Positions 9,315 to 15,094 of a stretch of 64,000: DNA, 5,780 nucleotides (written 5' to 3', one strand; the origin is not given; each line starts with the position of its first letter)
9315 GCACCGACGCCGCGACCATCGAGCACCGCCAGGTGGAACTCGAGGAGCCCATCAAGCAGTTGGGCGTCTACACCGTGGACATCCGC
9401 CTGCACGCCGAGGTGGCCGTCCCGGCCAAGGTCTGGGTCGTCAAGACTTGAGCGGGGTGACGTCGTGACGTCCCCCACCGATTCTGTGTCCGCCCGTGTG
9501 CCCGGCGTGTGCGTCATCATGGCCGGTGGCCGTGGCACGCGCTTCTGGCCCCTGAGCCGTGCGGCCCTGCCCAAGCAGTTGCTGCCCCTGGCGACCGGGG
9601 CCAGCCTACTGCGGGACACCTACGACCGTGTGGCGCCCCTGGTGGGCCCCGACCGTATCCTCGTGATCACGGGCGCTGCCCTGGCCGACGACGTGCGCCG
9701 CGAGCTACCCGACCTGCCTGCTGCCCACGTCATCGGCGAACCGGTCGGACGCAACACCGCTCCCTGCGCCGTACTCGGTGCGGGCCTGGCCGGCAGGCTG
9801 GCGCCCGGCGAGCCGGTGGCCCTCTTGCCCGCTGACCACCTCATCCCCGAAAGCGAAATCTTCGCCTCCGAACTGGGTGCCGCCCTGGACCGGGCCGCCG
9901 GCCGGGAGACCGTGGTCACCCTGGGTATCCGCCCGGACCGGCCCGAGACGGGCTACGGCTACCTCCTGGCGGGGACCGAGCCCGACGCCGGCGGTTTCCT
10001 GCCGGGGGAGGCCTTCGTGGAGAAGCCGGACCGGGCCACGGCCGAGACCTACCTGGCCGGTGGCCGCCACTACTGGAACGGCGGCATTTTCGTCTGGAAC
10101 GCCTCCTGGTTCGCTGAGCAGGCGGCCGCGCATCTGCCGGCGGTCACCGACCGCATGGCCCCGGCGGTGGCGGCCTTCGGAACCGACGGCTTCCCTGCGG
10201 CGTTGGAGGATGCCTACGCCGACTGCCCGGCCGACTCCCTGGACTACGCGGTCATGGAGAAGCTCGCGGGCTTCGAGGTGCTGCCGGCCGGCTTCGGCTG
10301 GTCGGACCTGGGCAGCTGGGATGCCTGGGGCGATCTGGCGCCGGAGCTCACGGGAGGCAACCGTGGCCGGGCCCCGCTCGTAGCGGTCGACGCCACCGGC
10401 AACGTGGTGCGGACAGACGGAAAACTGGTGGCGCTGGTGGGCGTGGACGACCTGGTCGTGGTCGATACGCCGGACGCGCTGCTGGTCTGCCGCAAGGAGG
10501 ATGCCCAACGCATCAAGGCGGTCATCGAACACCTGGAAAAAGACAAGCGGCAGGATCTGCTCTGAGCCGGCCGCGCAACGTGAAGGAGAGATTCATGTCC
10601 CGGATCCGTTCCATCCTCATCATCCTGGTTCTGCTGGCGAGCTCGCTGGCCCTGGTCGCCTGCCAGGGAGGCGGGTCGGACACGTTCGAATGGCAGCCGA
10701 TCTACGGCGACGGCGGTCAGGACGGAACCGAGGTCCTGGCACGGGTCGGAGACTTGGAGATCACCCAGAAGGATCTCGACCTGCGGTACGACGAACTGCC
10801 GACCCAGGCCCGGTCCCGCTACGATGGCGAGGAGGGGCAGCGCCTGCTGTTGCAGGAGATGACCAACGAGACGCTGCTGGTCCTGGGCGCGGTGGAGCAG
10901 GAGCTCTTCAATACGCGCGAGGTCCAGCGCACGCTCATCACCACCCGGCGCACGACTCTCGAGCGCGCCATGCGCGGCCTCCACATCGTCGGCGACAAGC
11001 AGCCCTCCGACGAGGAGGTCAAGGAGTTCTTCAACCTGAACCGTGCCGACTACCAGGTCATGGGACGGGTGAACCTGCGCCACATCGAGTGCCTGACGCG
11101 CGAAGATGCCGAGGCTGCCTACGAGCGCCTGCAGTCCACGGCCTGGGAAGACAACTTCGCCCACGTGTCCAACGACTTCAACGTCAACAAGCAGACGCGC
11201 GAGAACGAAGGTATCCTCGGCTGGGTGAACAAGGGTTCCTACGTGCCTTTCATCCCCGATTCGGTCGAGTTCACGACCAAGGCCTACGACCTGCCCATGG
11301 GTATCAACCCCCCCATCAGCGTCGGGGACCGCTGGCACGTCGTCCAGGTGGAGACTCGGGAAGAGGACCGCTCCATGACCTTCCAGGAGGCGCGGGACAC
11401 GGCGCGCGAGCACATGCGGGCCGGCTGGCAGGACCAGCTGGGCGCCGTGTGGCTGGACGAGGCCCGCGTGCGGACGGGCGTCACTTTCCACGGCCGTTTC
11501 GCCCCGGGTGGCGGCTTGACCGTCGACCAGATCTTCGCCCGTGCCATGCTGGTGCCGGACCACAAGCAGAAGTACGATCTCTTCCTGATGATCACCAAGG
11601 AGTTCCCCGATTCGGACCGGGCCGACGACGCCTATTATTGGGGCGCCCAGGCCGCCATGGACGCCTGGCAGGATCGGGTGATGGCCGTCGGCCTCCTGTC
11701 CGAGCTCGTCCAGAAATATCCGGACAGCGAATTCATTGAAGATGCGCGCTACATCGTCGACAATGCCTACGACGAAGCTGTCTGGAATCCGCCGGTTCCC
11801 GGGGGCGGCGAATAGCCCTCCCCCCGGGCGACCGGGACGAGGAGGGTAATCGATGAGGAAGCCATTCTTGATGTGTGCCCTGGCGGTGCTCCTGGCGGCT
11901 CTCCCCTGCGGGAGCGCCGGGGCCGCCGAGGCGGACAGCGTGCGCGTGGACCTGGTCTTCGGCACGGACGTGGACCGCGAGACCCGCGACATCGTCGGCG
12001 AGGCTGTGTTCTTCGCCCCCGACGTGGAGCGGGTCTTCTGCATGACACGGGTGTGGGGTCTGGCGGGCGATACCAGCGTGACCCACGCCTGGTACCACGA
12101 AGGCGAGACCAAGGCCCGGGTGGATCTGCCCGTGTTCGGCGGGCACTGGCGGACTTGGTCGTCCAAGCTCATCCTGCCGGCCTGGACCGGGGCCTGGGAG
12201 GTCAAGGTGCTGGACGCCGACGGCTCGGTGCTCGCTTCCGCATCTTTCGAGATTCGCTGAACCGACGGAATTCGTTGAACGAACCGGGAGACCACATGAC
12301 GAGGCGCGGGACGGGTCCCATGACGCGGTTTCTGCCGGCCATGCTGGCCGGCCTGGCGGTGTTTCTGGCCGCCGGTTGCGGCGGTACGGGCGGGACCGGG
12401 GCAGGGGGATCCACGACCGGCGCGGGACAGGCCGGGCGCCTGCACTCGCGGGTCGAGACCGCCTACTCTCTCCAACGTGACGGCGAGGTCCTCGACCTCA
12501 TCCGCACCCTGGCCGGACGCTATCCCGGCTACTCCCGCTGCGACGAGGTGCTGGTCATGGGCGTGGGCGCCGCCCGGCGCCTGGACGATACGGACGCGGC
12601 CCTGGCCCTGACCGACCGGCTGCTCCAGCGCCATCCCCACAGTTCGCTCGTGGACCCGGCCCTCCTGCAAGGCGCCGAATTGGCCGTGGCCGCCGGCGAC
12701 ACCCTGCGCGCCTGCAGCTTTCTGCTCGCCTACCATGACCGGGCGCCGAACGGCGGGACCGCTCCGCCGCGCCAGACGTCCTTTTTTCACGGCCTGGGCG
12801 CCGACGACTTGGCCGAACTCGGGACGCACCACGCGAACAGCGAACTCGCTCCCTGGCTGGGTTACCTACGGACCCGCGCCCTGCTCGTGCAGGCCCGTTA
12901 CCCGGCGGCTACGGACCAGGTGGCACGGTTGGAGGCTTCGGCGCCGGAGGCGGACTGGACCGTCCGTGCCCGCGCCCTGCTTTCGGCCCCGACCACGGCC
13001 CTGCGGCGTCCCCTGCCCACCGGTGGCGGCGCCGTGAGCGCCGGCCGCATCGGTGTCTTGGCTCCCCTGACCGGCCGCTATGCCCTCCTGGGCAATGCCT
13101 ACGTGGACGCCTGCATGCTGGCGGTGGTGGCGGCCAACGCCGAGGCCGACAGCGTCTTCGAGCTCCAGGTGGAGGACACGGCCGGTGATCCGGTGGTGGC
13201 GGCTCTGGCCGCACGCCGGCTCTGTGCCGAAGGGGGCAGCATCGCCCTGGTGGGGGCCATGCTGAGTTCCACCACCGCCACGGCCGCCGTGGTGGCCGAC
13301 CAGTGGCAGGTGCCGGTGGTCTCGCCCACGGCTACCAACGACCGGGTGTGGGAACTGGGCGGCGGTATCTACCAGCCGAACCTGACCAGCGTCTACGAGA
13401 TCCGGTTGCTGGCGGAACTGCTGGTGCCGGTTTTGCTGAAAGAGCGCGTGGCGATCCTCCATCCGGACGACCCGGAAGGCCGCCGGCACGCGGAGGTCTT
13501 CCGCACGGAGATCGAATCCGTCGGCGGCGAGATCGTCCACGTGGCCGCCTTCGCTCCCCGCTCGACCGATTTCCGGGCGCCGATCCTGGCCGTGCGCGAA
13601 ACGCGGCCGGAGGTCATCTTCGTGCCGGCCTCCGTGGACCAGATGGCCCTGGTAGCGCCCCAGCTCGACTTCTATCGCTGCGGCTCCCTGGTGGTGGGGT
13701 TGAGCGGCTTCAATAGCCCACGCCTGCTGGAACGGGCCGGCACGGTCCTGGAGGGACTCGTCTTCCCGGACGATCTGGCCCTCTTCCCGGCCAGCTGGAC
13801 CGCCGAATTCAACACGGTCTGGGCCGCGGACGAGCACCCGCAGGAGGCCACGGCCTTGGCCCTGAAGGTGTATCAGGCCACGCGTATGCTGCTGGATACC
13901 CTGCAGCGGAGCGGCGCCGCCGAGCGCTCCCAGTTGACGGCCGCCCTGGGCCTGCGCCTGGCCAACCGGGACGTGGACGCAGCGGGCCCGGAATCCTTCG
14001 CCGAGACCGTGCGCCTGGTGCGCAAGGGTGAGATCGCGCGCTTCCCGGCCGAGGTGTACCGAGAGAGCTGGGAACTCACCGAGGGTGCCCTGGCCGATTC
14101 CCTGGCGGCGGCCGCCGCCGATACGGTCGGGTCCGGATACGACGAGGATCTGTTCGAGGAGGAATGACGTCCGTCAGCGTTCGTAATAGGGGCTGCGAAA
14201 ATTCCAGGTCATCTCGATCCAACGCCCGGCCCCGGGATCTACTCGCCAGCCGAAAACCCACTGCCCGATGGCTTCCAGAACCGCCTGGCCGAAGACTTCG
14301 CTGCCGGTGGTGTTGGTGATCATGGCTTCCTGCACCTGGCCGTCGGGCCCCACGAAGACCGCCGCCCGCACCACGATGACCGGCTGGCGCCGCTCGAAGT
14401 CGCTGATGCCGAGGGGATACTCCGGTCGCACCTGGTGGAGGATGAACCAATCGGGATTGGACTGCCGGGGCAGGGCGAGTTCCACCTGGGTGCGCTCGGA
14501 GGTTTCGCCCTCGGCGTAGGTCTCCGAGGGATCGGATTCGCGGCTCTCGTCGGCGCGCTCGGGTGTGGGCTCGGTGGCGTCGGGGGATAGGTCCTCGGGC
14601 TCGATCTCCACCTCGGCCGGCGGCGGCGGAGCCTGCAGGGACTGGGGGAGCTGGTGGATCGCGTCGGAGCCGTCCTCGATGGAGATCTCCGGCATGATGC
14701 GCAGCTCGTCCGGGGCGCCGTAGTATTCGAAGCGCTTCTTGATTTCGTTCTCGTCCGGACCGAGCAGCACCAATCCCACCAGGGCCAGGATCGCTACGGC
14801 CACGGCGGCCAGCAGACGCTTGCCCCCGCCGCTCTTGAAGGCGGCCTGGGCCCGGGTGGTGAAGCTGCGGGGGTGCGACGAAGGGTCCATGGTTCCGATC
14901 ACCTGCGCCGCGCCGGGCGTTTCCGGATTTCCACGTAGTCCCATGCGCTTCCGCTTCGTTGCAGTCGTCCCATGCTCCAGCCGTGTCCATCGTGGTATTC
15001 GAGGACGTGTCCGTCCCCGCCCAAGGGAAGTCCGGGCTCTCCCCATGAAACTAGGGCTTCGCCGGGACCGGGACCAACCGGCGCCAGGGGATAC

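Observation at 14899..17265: Amidase lipoprotein with one intact and one degenerate Amidase_3 domain separated by about 300 aa of unknown fold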

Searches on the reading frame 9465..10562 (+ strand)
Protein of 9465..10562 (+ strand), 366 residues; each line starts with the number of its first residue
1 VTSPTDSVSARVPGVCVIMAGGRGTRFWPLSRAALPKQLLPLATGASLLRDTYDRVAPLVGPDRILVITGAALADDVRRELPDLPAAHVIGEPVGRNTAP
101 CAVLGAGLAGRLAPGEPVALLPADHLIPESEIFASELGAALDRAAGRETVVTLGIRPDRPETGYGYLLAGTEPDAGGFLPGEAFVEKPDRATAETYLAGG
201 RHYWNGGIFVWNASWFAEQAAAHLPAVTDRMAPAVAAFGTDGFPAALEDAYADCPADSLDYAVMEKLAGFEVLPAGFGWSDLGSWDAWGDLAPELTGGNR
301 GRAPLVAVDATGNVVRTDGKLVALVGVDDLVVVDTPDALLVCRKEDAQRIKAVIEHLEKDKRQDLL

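Call 74: search_protein_families(library=pfam, proteins=[window:9465-10562:+], max_evalue=0.001)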
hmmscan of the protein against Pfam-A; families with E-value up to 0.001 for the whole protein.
window:9465-10562:+ (366 aa): 3 families
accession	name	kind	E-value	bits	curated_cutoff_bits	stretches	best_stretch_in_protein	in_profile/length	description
PF00483.29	NTP_transferase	-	1.3e-32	113.8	21.2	1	17-293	3-240/245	Nucleotidyl transferase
PF22640.1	ManC_GMP_beta-helix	-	1.2e-19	70.4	27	1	306-357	4-55/55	MannoseP isomerase/GMP-like beta-helix domain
PF12804.13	NTP_transf_3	-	3.6e-10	40.7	27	1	16-140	1-111/160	MobA-like NTP transferase domain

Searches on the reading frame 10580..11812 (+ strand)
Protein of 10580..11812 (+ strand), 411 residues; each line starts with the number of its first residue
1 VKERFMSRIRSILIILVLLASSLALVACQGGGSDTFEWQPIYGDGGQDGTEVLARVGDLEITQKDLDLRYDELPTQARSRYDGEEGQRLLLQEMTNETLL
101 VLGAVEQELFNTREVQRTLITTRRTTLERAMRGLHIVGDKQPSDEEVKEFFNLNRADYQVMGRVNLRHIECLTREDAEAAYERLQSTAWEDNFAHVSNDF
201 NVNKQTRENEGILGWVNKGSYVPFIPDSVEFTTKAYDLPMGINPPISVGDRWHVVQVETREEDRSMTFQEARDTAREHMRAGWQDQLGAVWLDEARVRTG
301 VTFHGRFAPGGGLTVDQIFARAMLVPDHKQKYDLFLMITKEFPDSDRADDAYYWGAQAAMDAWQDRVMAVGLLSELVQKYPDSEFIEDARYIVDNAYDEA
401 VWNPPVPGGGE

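Call 74: search_protein_families(library=pfam, proteins=[window:10580-11812:+], max_evalue=0.001)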
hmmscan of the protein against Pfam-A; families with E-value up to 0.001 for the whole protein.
window:10580-11812:+ (411 aa): 3 families
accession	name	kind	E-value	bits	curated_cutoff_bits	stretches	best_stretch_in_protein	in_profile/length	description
PF13145.12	Rotamase_2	-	9.9e-12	46.2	27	1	142-273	1-121/121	PPIC-type PPIASE domain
PF13624.11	SurA_N_3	-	0.00024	21.4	27.2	1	10-119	10-117/162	SurA-like N-terminal domain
PF00639.27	Rotamase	-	0.00065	21.1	21.7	0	174-258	19-96/97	PPIC-type PPIASE domain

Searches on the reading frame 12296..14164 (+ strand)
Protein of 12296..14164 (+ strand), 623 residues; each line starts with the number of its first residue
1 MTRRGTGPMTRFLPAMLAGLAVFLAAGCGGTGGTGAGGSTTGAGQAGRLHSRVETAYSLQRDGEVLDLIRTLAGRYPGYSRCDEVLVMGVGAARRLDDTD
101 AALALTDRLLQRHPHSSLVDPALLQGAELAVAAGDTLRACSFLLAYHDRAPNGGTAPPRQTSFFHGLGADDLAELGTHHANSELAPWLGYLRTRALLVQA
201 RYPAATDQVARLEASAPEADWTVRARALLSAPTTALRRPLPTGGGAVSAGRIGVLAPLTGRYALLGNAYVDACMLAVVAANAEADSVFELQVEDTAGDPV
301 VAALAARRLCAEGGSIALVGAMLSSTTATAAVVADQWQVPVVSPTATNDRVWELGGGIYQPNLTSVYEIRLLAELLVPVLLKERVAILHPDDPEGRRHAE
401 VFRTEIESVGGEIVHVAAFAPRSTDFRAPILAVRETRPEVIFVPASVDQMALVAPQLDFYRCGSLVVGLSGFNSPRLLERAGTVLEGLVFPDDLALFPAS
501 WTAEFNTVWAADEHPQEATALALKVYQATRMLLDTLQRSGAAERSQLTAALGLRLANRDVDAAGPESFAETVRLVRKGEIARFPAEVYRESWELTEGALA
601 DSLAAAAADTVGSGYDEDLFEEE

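Call 17: search_protein_families(library=pfam, proteins=[window:12296-14164:+], max_evalue=0.01)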
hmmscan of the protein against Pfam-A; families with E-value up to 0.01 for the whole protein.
seq(623 aa): 4 families
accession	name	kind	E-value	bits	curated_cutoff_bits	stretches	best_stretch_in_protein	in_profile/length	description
PF13458.12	Peripla_BP_6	-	1.9e-33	117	31.7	1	251-551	3-308/343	Periplasmic binding protein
PF01094.35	ANF_receptor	-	3.5e-07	30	25.4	1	285-445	22-185/353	Receptor family ligand binding region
PF13433.12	Peripla_BP_5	-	8.6e-06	25.5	27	1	251-329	2-83/363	Periplasmic binding protein domain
PF13174.12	TPR_6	-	0.0089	17.1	26.3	0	93-116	10-33/33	Tetratricopeptide repeat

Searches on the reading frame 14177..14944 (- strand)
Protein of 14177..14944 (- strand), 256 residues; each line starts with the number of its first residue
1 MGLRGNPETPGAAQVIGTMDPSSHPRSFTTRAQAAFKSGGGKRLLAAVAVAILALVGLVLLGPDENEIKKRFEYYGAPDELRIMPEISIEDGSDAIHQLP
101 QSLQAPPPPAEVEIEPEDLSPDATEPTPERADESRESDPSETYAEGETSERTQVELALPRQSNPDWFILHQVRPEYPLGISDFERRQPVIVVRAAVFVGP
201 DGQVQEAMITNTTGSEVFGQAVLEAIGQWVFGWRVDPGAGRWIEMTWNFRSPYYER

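Call 17: search_protein_families(library=pfam, proteins=[window:14177-14944:-], max_evalue=0.01)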
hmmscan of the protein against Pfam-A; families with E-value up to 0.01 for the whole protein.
seq(256 aa): 1 family
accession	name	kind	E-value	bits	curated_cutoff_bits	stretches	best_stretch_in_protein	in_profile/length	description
PF03544.19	TonB_C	-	0.00012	22.9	24.6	1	192-250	18-78/79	Gram-negative bacterial TonB protein C-terminal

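Call 74: search_protein_families(library=pfam, proteins=[window:14177-14890:-], max_evalue=0.001)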
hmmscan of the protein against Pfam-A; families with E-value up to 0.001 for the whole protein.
window:14177-14890:- (238 aa): 1 family
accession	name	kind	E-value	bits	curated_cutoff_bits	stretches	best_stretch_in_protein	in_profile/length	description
PF03544.19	TonB_C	-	0.00011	23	24.6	1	174-232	18-78/79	Gram-negative bacterial TonB protein C-terminal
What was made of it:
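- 14174..14890 (-): Downstream co-directional gene: 238-aa membrane-anchored TonB_C-like protein, with its ATG 8 nt after the amidase stop. Probably the same transcription unit. A functional link is possible but unproven. Pfam TonB_C scores 23.0 bits, just under the 24.6 cut-off (call 74).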
